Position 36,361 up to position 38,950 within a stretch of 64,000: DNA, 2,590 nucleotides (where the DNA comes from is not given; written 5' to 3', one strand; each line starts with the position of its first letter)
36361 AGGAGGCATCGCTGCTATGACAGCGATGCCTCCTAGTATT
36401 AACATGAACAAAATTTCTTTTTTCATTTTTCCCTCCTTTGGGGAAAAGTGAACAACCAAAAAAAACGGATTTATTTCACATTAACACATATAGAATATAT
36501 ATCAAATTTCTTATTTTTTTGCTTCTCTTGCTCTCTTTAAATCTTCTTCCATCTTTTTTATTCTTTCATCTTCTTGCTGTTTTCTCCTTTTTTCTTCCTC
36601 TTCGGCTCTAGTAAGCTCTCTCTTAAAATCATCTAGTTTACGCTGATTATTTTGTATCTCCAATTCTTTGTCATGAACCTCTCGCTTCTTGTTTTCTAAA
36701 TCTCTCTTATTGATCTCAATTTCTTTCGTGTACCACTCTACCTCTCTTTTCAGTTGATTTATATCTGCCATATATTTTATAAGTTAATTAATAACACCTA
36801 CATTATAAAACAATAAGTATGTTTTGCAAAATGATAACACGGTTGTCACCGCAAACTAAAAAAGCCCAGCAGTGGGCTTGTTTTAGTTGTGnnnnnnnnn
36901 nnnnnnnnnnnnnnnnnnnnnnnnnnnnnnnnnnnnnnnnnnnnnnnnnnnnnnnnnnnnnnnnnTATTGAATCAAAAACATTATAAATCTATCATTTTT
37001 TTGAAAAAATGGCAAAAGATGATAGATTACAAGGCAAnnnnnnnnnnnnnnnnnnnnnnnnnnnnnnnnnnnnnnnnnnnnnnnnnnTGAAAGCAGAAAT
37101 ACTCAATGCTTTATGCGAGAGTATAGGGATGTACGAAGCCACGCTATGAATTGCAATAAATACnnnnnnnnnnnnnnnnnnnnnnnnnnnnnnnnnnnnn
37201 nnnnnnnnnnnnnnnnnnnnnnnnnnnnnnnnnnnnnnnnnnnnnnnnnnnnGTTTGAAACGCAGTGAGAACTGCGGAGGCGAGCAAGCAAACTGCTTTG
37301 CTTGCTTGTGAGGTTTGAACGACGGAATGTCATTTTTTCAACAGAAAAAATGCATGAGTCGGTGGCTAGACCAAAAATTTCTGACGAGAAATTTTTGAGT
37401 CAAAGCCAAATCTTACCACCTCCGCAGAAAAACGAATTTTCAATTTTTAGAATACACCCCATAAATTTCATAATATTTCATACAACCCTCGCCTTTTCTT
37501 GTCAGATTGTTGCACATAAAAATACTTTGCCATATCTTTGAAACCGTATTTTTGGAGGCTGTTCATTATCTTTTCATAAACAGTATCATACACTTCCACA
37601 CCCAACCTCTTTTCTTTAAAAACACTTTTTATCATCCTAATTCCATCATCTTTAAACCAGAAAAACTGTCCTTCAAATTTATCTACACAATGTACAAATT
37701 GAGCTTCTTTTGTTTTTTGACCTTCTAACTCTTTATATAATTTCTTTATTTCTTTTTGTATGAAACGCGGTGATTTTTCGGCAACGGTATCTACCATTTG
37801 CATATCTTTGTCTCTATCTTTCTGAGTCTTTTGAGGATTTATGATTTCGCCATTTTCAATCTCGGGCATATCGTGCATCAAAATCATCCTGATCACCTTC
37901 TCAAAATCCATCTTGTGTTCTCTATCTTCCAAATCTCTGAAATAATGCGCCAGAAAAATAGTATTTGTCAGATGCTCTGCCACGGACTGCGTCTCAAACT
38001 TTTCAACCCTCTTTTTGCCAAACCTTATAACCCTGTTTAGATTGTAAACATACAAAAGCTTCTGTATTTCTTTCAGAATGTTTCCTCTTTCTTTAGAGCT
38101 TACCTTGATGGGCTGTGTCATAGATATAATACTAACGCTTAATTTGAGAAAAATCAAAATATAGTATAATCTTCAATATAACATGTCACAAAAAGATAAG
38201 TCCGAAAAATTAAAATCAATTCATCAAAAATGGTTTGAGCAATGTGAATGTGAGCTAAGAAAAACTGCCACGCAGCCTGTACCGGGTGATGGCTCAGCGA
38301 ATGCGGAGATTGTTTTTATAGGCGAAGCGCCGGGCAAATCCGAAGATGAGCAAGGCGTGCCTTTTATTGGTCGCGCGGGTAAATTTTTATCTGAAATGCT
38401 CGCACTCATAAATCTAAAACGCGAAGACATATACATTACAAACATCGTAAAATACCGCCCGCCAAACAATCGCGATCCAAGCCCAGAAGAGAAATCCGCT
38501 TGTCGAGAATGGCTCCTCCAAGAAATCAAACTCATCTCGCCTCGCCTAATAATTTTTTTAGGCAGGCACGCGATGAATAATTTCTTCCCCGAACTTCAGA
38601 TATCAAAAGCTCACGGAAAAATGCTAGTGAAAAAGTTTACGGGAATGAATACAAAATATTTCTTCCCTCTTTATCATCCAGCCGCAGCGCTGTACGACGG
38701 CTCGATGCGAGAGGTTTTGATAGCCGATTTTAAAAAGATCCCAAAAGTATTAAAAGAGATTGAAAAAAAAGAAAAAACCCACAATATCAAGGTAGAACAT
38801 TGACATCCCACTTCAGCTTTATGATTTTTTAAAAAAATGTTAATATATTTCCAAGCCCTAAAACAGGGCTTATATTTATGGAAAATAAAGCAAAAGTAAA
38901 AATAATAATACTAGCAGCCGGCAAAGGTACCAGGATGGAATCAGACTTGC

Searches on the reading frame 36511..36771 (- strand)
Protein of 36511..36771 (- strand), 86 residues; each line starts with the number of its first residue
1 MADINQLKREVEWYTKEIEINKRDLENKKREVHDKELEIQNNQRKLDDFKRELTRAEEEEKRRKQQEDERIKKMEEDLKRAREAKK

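Call 15: search_protein_families(library=pfam, proteins=[window:36514-36771:-], max_evalue=0.1)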
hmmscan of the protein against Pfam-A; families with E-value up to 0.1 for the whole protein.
window:36514-36771:- (86 aa): 2 families
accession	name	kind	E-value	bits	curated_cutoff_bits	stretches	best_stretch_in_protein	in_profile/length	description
PF00038.26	Filament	-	0.014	15.5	40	1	4-83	198-277/313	Intermediate filament protein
PF16923.11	Glyco_hydro_63N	-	0.045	14.3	23.8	1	7-72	108-173/227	Glycosyl hydrolase family 63 N-terminal domain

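Call 27: find_encoding_contigs(protein=window:36511-36771:-, flank=3000, max_places=10)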
Protein window:36511-36771:- (86 aa): 13 contigs read that carry it; 10 places shown.
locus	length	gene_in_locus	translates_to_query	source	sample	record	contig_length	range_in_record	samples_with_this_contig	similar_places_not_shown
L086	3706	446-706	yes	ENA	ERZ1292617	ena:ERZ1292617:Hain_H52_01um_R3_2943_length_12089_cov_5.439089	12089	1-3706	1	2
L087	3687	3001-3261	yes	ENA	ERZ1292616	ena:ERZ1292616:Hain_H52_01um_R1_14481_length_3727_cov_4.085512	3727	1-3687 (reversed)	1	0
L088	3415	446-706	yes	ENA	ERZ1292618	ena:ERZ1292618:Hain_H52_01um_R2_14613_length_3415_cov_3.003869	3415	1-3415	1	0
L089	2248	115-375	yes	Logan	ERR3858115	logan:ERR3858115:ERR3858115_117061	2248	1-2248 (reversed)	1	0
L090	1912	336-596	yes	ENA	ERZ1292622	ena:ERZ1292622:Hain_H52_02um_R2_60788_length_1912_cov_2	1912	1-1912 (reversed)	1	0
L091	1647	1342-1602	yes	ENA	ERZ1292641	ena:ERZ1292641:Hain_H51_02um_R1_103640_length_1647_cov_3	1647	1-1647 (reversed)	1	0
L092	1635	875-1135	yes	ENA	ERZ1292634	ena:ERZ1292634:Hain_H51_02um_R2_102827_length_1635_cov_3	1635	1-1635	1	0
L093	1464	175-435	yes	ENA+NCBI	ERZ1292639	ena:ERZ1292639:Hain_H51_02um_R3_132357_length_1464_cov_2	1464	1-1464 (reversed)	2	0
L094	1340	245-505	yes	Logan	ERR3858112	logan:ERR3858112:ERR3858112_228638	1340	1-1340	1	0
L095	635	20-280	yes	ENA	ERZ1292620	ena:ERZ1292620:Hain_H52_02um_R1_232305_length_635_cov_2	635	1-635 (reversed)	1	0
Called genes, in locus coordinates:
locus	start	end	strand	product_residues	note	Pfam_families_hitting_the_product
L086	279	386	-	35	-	-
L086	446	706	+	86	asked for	-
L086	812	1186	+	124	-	-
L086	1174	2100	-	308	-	PF00890:FAD_binding_2 (faint), PF01134:GIDA (faint), PF01266:DAO (faint), PF01946:Thi4 (faint), PF07992:Pyr_redox_2, PF12831:FAD_oxidored (weak), PF13738:Pyr_redox_3, PF00070:Pyr_redox (weak), +1 more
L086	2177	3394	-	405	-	PF00091:Tubulin, PF12327:FtsZ_C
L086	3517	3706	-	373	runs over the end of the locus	PF06723:MreB_Mbl (faint), PF02491:SHS2_FTSA, PF11104:PilM_2, PF14450:FtsA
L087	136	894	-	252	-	PF00483:NTP_transferase, PF01128:IspD, PF02348:CTP_transf_3, PF12804:NTP_transf_3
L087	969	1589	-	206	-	PF03167:UDG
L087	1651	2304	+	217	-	PF12917:YfbR-like, PF13023:HD_3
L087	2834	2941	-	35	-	-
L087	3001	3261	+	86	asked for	-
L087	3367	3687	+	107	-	?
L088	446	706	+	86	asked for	-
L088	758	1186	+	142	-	-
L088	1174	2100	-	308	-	PF00890:FAD_binding_2 (faint), PF01134:GIDA (faint), PF01266:DAO (faint), PF01946:Thi4 (faint), PF07992:Pyr_redox_2, PF12831:FAD_oxidored (weak), PF13738:Pyr_redox_3, PF00070:Pyr_redox (weak), +1 more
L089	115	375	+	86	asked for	-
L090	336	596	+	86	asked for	-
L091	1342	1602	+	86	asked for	-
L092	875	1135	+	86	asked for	-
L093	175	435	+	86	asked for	-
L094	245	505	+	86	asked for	-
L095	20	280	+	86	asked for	-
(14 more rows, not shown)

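Call 42: find_homologous_proteins(query=window:36514-36771:-, max_evalue=0.001)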
Query window:36514-36771:-: 4 candidates shared short words with the query, none scored E <= 0.001.

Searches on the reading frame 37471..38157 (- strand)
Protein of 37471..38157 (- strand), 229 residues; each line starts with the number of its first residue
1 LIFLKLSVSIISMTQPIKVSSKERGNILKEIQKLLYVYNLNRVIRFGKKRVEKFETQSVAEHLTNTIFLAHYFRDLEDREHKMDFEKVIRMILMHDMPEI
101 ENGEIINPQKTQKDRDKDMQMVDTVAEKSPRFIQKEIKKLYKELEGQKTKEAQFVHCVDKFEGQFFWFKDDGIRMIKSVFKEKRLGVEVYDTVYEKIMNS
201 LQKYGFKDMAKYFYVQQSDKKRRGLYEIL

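Call 15: search_protein_families(library=pfam, proteins=[window:37471-38157:-], max_evalue=0.1)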
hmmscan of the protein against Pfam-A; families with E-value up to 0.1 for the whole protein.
window:37471-38157:- (229 aa): 3 families
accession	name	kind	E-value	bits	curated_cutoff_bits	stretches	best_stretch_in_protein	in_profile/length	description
PF13023.12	HD_3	-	1.7e-17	64.2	22.5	1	40-165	4-129/165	HD domain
PF12917.13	YfbR-like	-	9.8e-12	45.4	25.9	1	36-214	5-175/182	5'-deoxynucleotidase YfbR-like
PF01966.28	HD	-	0.0084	16.8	22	1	60-162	2-114/116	HD domain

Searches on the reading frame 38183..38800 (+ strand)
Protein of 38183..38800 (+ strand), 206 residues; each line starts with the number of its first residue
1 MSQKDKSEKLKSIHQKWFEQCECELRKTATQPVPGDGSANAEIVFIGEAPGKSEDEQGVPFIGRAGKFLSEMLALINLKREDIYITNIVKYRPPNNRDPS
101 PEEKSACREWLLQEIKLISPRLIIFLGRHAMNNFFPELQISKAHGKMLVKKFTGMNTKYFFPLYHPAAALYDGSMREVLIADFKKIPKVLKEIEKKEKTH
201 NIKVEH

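Call 15: search_protein_families(library=pfam, proteins=[window:38183-38800:+], max_evalue=0.1)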
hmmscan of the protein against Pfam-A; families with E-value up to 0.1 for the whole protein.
window:38183-38800:+ (206 aa): 1 family
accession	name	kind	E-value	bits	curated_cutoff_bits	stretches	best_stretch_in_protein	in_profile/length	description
PF03167.25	UDG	-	8.5e-37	126.8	24.3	1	34-175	1-127/141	Uracil DNA glycosylase superfamily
